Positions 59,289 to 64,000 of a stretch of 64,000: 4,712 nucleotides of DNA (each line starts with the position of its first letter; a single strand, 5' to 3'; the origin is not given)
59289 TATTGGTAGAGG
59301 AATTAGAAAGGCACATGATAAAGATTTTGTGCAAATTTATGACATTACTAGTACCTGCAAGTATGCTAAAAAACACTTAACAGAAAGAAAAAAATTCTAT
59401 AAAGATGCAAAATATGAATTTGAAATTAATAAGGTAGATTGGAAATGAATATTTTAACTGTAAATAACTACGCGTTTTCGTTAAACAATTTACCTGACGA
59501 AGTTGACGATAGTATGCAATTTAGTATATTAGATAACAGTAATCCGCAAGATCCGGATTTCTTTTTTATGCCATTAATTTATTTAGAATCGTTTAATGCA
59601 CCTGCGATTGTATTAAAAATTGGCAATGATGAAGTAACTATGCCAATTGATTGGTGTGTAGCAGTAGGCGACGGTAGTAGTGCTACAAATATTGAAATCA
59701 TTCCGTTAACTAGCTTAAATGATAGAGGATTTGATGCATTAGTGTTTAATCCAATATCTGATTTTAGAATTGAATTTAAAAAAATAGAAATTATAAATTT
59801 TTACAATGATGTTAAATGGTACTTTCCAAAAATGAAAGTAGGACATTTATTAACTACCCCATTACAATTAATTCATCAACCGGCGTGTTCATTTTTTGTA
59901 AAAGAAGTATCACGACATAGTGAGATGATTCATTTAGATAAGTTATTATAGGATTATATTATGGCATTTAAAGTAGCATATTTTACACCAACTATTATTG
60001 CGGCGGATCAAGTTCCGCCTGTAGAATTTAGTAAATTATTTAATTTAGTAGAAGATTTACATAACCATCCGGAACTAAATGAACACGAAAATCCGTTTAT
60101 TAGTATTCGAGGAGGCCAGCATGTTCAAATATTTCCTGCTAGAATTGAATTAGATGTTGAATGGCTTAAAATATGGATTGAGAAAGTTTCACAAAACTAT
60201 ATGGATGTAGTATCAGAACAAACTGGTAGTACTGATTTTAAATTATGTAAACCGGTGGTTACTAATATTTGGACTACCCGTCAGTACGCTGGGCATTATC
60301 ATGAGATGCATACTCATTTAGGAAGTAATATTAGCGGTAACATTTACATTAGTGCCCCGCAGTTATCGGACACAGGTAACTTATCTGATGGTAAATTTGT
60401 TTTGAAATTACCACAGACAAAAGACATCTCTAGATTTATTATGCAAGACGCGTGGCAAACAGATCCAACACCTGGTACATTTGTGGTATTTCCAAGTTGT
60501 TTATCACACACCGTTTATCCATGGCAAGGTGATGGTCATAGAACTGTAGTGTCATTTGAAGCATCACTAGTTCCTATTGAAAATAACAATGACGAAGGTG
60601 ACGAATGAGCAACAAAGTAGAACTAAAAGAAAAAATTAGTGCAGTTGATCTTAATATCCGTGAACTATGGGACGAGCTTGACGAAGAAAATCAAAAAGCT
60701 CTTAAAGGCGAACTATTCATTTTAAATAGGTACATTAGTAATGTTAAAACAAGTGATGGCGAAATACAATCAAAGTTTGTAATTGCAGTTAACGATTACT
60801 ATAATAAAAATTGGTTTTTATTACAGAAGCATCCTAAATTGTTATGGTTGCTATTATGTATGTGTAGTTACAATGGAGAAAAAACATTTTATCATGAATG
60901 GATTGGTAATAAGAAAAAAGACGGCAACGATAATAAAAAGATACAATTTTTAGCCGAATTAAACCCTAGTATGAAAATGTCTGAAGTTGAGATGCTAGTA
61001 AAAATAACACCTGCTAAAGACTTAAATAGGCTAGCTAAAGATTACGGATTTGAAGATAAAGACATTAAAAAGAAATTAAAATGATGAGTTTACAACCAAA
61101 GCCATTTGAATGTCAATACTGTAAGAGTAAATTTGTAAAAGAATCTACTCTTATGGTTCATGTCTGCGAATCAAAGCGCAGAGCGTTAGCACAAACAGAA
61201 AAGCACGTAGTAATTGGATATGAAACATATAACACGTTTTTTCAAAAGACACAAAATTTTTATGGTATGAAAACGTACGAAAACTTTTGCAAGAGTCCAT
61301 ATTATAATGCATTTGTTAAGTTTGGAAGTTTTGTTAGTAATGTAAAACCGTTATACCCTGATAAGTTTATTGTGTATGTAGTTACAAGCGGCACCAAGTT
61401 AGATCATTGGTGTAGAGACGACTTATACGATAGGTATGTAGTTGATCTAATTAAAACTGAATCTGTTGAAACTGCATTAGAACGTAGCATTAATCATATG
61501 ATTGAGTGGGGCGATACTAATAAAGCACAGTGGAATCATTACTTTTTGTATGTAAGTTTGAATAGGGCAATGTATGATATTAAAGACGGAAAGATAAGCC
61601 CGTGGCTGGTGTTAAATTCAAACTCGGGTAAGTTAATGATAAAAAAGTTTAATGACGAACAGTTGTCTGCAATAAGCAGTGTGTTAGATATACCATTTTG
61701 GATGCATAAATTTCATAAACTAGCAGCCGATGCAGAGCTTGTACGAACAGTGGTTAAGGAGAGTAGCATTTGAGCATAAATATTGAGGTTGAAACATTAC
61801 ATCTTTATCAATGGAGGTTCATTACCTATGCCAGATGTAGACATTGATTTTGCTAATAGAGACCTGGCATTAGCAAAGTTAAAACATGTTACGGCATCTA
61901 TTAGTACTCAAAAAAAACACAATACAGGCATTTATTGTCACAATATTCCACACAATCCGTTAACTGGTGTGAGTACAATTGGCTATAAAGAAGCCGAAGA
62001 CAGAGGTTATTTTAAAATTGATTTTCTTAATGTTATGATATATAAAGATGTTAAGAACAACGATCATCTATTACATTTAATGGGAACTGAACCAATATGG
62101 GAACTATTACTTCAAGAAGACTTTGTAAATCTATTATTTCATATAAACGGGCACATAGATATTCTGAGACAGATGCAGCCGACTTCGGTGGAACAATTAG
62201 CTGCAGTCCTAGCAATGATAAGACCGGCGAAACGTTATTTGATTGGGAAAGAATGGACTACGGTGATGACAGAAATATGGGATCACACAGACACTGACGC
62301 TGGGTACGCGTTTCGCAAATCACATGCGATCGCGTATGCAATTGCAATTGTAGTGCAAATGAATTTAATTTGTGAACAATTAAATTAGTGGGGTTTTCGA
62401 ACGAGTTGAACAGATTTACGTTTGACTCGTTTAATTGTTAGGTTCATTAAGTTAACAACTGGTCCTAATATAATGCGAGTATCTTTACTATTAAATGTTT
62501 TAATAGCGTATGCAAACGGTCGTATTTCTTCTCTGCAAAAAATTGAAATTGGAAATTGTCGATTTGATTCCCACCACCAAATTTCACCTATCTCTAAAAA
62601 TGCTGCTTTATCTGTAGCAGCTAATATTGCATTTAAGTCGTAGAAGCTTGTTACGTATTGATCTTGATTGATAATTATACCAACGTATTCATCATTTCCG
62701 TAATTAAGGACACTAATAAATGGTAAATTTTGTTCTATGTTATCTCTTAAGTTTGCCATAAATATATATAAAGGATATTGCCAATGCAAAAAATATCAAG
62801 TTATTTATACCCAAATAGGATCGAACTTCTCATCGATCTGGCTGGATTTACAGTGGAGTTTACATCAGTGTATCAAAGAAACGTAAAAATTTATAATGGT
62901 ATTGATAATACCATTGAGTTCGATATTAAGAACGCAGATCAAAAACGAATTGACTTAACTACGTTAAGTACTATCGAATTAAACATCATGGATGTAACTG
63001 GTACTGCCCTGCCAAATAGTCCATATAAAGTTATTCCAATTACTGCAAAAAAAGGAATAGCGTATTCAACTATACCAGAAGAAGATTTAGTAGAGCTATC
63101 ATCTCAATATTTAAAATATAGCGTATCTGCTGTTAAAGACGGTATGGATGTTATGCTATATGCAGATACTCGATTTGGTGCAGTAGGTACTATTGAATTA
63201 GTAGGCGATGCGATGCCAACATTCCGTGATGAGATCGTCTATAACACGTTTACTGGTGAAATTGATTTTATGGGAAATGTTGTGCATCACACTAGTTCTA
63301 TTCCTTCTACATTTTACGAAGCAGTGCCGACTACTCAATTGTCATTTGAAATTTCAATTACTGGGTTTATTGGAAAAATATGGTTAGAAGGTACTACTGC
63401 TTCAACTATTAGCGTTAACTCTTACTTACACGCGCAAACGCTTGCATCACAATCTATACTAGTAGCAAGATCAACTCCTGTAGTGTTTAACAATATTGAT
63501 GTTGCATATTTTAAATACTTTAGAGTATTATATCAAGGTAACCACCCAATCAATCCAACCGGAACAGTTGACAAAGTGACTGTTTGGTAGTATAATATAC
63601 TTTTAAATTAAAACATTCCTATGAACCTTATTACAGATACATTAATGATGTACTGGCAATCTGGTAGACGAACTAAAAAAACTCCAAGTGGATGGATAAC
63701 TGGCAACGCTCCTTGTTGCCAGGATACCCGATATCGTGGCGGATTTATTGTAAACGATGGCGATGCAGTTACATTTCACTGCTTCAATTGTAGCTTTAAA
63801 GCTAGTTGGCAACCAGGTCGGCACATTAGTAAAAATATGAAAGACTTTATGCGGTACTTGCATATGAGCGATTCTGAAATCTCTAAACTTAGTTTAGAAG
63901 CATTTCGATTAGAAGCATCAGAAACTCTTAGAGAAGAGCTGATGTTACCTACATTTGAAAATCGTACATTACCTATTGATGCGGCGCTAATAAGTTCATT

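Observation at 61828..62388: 186-aa miniature C-family (DnaE-like) polymerase that starts at its catalytic motif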

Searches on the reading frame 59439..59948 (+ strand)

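Call 12: search_protein_families(library=pfam, proteins=[window:59439-59948:+], max_evalue=0.1)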
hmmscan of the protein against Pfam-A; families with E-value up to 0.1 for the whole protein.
window:59439-59948:+ (170 aa): 0 families

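Call 13: search_protein_families(library=phrogs, proteins=[window:59439-59948:+], max_evalue=0.001)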
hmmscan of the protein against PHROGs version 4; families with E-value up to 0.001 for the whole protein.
window:59439-59948:+ (170 aa): 1 family
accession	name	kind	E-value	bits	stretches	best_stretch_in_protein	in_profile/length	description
phrog_11279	-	unknown function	1.2e-41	143.5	1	3-159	1-155/166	-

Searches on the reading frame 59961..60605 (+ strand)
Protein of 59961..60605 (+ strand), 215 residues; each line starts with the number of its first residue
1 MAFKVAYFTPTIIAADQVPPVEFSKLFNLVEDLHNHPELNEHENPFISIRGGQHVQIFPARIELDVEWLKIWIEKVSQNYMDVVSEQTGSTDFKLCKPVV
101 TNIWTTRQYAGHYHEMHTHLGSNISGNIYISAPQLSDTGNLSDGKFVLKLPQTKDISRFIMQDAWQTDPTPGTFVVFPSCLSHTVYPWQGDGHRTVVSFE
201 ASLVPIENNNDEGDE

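Call 12: search_protein_families(library=pfam, proteins=[window:59961-60605:+], max_evalue=0.1)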
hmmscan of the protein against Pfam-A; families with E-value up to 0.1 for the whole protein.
window:59961-60605:+ (215 aa): 2 families
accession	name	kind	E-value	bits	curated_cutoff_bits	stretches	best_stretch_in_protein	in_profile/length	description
PF13759.12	2OG-FeII_Oxy_5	-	8.2e-18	65.1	27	1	103-200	2-101/101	Putative 2OG-Fe(II) oxygenase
PF13640.12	2OG-FeII_Oxy_3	-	0.0057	18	27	1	109-198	12-94/98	2OG-Fe(II) oxygenase superfamily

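Call 13: search_protein_families(library=phrogs, proteins=[window:59961-60605:+], max_evalue=0.001)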
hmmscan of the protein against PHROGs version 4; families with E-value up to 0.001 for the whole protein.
window:59961-60605:+ (215 aa): 1 family
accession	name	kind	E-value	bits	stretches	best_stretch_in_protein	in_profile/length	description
phrog_81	-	moron, auxiliary metabolic gene and host takeover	1.1e-25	91.8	1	3-211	51-247/283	2OG-Fe(II) oxygenase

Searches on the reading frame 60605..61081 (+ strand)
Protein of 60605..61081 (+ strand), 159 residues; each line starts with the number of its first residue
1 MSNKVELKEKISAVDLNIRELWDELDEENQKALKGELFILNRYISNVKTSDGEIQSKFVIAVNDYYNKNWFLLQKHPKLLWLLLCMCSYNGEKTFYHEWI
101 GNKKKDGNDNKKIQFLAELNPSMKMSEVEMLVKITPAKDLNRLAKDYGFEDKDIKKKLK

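Call 12: search_protein_families(library=pfam, proteins=[window:60605-61081:+], max_evalue=0.1)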
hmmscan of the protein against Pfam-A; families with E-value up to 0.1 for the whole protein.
window:60605-61081:+ (159 aa): 0 families

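Call 13: search_protein_families(library=phrogs, proteins=[window:60605-61081:+], max_evalue=0.001)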
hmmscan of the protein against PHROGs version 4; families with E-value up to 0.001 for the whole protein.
window:60605-61081:+ (159 aa): 1 family
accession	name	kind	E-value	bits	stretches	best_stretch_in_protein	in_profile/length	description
phrog_11758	-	unknown function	8.9e-15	55.6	1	50-159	135-251/263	-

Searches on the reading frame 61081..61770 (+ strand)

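Call 12: search_protein_families(library=pfam, proteins=[window:61081-61770:+], max_evalue=0.1)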
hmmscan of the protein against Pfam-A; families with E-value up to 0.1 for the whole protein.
window:61081-61770:+ (230 aa): 2 families
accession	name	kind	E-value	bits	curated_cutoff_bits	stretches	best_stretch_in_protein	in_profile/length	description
PF23108.1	Zf-C2H2_ZNF451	-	0.084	13.1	29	0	9-30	34-55/57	Two consecutive Zinc fingers C2H2 type, ZNF451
PF01844.29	HNH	-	0.091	13.4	21.4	0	11-27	1-17/47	HNH endonuclease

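Call 13: search_protein_families(library=phrogs, proteins=[window:61081-61770:+], max_evalue=0.001)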
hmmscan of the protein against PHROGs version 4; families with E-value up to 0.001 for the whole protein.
window:61081-61770:+ (230 aa): 1 family
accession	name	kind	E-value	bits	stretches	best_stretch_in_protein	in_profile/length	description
phrog_11058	-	unknown function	1.6e-55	189.1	1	5-229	10-238/239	-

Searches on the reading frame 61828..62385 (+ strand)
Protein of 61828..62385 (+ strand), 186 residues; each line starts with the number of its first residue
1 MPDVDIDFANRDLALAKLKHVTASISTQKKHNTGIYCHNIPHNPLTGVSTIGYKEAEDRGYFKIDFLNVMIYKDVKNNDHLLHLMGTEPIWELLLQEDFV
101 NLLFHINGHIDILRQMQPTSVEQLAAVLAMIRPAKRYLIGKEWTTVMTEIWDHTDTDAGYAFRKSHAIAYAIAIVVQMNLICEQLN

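Call 4: search_protein_families(library=pfam, proteins=[window:61828-62385:+], max_evalue=10)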
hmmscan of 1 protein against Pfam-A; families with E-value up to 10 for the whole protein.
window:61828-62385:+ (186 aa): 1 family
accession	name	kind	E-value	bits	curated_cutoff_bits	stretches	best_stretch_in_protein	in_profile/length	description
PF17657.6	DNA_pol3_finger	-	0.044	13.5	22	1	107-134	50-77/166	Bacterial DNA polymerase III alpha subunit finger domain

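Call 5: search_protein_families(library=phrogs, proteins=[window:61828-62385:+], max_evalue=1)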
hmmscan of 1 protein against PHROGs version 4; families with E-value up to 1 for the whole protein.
window:61828-62385:+ (186 aa): 6 families
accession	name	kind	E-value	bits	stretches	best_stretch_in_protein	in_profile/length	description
phrog_11778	-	DNA, RNA and nucleotide metabolism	3.3e-65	220.2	1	3-184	8-194/197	DNA polymerase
phrog_405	-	DNA, RNA and nucleotide metabolism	8.6e-09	34.8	2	145-180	774-809/1190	DNA polymerase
phrog_12219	-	DNA, RNA and nucleotide metabolism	8.3e-06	25.3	1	147-180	364-398/823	DNA polymerase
phrog_11165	-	DNA, RNA and nucleotide metabolism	0.0004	19.5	1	147-180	461-494/782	DNA polymerase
phrog_4335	-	unknown function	0.0016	18.7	1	146-176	17-47/421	-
phrog_21924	-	unknown function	0.16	13.2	1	133-175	23-64/132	-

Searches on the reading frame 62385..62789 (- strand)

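Call 12: search_protein_families(library=pfam, proteins=[window:62385-62789:-], max_evalue=0.1)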
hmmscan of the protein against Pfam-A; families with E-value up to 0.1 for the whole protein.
window:62385-62789:- (134 aa): 0 families

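Call 13: search_protein_families(library=phrogs, proteins=[window:62385-62789:-], max_evalue=0.001)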
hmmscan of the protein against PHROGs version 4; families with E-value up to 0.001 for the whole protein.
window:62385-62789:- (134 aa): 1 family
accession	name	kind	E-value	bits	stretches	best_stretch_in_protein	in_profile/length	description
phrog_11637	-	unknown function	3.3e-29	102.1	1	17-132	3-118/119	-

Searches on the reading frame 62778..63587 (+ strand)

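Call 12: search_protein_families(library=pfam, proteins=[window:62778-63587:+], max_evalue=0.1)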
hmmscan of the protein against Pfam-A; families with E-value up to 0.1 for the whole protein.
window:62778-63587:+ (270 aa): 0 families

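Call 13: search_protein_families(library=phrogs, proteins=[window:62778-63587:+], max_evalue=0.001)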
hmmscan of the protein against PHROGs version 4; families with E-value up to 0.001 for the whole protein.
window:62778-63587:+ (270 aa): 1 family
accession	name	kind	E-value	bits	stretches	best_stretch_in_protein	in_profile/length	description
phrog_14467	-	head and packaging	4.7e-06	27.1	1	6-73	4-66/323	virion structural protein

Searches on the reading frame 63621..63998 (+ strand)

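Call 12: search_protein_families(library=pfam, proteins=[window:63621-63998:+], max_evalue=0.1)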
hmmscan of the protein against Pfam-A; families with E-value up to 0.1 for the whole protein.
window:63621-63998:+ (126 aa): 0 families

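Call 13: search_protein_families(library=phrogs, proteins=[window:63621-63998:+], max_evalue=0.001)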
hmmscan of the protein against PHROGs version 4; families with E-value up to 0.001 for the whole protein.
window:63621-63998:+ (126 aa): 1 family
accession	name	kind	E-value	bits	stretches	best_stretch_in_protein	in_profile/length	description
phrog_47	-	DNA, RNA and nucleotide metabolism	4.1e-08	33.2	1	15-90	41-118/947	DNA primase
